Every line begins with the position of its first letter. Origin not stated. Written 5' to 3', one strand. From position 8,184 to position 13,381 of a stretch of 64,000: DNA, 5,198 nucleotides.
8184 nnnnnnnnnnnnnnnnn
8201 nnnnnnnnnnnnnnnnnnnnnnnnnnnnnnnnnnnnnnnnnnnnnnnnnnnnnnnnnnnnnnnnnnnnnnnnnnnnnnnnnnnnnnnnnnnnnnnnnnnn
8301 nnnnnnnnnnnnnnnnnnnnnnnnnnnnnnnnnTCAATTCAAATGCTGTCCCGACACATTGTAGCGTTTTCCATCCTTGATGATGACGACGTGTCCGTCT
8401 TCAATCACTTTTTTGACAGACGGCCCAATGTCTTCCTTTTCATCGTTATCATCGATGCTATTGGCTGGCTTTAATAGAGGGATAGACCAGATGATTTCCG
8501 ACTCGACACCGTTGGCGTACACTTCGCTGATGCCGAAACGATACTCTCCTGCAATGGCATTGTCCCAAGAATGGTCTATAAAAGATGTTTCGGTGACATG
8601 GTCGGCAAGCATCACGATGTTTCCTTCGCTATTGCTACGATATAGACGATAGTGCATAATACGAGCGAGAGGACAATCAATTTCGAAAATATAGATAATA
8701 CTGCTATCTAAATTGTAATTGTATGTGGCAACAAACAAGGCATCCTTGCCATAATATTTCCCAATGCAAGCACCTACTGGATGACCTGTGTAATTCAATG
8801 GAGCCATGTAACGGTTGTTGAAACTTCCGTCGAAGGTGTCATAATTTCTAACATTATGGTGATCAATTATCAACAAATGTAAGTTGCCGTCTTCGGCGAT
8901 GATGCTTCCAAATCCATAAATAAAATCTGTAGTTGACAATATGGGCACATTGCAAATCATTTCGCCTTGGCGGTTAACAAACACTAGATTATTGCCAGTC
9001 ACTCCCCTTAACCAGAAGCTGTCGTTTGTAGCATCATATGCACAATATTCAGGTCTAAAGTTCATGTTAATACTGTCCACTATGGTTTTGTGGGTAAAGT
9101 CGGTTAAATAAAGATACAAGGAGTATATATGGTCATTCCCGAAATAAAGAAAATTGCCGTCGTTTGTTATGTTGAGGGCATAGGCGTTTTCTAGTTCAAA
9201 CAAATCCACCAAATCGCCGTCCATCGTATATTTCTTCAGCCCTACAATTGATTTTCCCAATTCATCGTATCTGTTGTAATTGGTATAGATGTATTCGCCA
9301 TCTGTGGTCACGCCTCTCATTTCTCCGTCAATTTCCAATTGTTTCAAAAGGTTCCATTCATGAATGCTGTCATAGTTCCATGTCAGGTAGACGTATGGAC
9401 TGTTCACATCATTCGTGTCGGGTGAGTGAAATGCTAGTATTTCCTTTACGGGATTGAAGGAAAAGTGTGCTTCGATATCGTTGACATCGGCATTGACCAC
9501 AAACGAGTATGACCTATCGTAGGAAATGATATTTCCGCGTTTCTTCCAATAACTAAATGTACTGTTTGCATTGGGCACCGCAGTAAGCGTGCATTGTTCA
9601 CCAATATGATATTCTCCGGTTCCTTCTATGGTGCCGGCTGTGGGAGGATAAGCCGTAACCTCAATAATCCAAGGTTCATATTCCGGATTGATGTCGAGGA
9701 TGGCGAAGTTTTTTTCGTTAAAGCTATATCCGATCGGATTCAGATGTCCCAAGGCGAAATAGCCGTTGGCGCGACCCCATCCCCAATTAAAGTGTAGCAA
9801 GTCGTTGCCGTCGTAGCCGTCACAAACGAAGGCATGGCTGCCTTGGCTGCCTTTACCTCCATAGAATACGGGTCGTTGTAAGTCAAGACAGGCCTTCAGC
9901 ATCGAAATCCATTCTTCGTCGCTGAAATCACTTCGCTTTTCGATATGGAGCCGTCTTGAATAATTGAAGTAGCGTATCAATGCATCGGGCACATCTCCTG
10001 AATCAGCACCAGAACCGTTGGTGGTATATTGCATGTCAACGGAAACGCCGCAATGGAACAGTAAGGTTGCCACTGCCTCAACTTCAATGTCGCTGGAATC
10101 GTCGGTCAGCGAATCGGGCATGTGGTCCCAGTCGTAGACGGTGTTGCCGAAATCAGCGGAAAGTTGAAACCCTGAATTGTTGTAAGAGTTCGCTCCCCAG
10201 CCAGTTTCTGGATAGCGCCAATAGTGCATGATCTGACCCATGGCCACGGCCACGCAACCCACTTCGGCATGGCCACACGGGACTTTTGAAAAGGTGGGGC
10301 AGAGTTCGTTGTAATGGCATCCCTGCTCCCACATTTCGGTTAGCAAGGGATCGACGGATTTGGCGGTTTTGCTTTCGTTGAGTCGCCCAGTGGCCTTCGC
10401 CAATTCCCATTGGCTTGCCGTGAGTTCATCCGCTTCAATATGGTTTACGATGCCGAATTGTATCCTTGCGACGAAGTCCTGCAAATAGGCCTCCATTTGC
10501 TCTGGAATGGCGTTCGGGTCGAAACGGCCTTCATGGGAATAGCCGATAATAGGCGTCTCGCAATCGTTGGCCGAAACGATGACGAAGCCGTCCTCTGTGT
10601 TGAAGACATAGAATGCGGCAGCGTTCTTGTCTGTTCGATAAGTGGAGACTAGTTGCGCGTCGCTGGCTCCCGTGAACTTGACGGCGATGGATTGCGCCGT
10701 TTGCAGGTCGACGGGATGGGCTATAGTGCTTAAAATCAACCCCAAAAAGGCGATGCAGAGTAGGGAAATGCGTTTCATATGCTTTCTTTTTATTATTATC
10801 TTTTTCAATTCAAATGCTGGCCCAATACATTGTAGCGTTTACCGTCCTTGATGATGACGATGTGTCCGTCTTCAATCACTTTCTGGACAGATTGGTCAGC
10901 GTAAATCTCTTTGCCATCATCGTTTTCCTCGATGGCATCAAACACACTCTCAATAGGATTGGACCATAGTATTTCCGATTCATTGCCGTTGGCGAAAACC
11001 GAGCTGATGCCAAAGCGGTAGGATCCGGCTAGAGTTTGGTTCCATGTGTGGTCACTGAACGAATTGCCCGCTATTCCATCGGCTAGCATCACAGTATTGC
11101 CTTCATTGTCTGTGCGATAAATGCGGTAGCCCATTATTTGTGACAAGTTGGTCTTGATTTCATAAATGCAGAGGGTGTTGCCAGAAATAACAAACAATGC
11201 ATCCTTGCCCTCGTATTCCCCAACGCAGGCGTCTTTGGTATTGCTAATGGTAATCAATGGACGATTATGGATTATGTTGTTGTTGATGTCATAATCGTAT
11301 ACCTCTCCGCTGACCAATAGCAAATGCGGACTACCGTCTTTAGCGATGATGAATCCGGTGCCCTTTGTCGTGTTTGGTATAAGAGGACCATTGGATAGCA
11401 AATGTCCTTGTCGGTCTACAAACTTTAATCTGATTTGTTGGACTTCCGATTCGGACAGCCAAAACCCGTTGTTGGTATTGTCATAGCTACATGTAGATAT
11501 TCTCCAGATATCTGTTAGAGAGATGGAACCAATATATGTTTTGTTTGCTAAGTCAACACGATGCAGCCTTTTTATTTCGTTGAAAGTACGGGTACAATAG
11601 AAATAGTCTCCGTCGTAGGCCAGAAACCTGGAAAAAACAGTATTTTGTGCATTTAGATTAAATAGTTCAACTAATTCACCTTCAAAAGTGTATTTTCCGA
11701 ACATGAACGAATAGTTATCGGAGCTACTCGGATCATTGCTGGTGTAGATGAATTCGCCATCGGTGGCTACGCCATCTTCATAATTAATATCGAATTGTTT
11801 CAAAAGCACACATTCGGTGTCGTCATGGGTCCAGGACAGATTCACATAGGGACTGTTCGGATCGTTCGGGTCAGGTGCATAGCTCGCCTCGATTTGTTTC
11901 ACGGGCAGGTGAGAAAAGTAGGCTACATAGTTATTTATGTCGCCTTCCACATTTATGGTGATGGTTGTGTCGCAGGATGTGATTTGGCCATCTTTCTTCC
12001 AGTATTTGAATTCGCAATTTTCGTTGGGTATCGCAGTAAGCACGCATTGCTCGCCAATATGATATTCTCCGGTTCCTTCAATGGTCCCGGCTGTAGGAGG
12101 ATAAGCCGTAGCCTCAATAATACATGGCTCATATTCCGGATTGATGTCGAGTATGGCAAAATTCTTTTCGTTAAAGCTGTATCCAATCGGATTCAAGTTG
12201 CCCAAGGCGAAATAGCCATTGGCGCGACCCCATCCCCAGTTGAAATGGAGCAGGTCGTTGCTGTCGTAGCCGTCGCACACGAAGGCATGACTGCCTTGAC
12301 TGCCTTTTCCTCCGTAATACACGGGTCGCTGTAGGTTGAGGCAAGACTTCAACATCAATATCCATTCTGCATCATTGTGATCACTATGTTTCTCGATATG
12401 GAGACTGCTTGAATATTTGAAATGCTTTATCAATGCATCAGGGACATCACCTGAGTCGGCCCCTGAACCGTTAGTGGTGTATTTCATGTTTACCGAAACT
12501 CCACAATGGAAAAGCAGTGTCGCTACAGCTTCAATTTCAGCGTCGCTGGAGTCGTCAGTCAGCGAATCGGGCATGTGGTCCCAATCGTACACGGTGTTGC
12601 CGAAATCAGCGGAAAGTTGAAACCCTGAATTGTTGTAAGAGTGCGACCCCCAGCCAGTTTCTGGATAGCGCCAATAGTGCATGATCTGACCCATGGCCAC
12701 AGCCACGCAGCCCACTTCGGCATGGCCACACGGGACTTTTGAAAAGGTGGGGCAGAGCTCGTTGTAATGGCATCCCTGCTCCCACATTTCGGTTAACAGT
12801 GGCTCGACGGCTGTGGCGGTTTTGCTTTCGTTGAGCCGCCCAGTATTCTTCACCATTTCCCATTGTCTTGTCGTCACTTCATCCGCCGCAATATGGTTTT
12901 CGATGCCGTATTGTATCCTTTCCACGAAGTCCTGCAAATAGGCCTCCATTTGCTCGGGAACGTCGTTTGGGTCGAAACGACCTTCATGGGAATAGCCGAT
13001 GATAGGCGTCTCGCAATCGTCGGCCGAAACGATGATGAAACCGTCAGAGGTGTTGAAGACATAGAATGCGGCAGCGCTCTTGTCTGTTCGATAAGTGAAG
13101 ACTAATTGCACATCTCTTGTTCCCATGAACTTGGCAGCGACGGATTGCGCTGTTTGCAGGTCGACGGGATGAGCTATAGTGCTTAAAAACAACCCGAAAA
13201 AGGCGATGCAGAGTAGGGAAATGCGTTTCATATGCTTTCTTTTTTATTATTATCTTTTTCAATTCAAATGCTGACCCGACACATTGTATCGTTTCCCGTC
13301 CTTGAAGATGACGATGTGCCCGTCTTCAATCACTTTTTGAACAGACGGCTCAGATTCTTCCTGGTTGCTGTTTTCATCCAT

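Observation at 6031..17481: Patchwork of perfectly identical DNA tracts between different paralog pairs suggests ongoing gene conversion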

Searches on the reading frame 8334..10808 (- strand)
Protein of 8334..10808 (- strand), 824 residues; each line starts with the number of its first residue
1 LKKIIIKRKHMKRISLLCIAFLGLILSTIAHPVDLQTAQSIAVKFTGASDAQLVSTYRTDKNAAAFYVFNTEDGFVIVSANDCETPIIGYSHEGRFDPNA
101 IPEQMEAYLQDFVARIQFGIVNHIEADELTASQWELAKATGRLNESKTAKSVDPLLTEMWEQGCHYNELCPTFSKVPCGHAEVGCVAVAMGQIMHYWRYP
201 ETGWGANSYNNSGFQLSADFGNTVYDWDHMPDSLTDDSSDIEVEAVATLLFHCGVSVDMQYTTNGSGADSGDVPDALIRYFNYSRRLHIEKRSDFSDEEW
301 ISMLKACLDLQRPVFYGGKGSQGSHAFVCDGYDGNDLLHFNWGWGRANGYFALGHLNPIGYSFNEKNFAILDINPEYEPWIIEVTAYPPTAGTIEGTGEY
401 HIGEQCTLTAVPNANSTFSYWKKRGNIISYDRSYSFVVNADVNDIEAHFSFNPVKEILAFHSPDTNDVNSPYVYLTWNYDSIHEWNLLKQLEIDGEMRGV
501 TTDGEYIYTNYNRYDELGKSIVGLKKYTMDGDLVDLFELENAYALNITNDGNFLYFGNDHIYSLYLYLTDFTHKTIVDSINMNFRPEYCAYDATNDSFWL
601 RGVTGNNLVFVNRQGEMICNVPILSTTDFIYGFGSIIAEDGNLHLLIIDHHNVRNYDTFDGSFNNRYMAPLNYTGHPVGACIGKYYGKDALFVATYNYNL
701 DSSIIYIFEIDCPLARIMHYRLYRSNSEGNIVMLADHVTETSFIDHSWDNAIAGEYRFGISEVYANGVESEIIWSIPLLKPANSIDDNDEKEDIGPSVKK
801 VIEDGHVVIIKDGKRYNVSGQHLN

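Call 4: search_protein_families(library=pfam, proteins=[window:8334-10808:-])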
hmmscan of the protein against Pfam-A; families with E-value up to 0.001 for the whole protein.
window:8334-10808:- (824 aa): 3 families
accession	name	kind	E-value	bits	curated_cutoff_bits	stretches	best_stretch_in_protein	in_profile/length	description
PF01640.23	Peptidase_C10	-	3.1e-61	207.5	26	1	160-351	1-194/194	Peptidase C10 family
PF13734.11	Inhibitor_I69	-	2.1e-17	63.8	25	1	30-113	1-95/98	Spi protease inhibitor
PF18998.6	Flg_new_2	-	2.7e-09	37.3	23.6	1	383-450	2-70/73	Divergent InlB B-repeat domain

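Call 28: search_protein_families(library=ncbifam, proteins=[window:8334-10778:-], max_evalue=1)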
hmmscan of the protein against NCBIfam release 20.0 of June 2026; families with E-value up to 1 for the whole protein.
window:8334-10778:- (814 aa): 0 families

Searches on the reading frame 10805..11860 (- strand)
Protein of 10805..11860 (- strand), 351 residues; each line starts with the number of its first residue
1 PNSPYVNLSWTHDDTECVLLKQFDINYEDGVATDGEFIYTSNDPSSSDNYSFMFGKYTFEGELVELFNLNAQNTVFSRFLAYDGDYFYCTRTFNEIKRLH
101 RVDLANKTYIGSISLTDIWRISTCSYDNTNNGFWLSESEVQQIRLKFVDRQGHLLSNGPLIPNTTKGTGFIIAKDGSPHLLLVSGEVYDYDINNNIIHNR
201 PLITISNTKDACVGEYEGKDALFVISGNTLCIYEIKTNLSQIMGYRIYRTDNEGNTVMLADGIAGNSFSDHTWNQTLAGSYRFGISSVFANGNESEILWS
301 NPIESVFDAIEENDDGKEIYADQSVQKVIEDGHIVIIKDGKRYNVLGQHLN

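Call 30: search_protein_families(library=pfam, proteins=[window:10805-11860:-], max_evalue=5)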
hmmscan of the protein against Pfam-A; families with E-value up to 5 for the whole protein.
window:10805-11860:- (351 aa): 1 family
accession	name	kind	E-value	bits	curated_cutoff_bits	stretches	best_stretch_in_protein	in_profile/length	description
PF05443.17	ROS_MUCR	-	0.063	13.8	25.4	1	303-350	28-81/123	ROS/MUCR transcriptional regulator protein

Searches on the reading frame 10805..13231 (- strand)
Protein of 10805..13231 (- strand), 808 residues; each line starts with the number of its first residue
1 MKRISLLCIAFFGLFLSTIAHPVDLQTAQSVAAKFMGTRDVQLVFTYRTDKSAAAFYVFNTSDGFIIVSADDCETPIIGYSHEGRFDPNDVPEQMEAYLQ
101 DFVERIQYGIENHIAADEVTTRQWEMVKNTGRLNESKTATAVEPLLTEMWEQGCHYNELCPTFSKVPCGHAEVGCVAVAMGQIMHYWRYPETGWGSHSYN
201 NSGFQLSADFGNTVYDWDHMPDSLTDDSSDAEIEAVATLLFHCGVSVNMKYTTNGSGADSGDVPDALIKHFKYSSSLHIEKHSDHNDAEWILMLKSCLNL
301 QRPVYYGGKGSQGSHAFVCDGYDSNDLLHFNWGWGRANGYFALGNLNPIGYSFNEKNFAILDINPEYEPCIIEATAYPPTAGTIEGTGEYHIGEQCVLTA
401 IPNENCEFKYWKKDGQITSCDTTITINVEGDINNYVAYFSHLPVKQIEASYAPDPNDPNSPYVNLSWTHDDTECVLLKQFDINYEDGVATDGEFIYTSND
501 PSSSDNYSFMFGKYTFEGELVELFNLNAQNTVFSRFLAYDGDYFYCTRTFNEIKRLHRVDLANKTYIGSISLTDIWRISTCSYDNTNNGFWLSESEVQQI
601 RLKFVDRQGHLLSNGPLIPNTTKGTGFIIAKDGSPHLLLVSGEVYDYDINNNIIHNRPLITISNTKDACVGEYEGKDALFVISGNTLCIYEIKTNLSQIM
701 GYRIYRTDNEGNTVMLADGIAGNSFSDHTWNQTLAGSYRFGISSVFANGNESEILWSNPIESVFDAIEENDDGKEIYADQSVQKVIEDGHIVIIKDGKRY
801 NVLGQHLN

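Call 4: search_protein_families(library=pfam, proteins=[window:10805-13231:-])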
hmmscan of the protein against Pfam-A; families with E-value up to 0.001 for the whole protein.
window:10805-13231:- (808 aa): 3 families
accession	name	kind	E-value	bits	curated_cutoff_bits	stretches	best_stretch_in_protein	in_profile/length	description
PF01640.23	Peptidase_C10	-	3.4e-61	207.3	26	1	150-341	1-194/194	Peptidase C10 family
PF13734.11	Inhibitor_I69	-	3.2e-17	63.2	25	1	20-104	1-96/98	Spi protease inhibitor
PF18998.6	Flg_new_2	-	1.4e-07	31.8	23.6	1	375-429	4-59/73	Divergent InlB B-repeat domain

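Call 28: search_protein_families(library=ncbifam, proteins=[window:10805-13231:-], max_evalue=1)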
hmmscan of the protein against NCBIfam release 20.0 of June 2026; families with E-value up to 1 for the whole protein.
window:10805-13231:- (808 aa): 0 families

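Call 56: find_encoding_contigs(protein=window:10805-13231:-, flank=2000, max_places=5)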
Protein window:10805-13231:- (808 aa): no gene with exactly this product is on record in the collection.
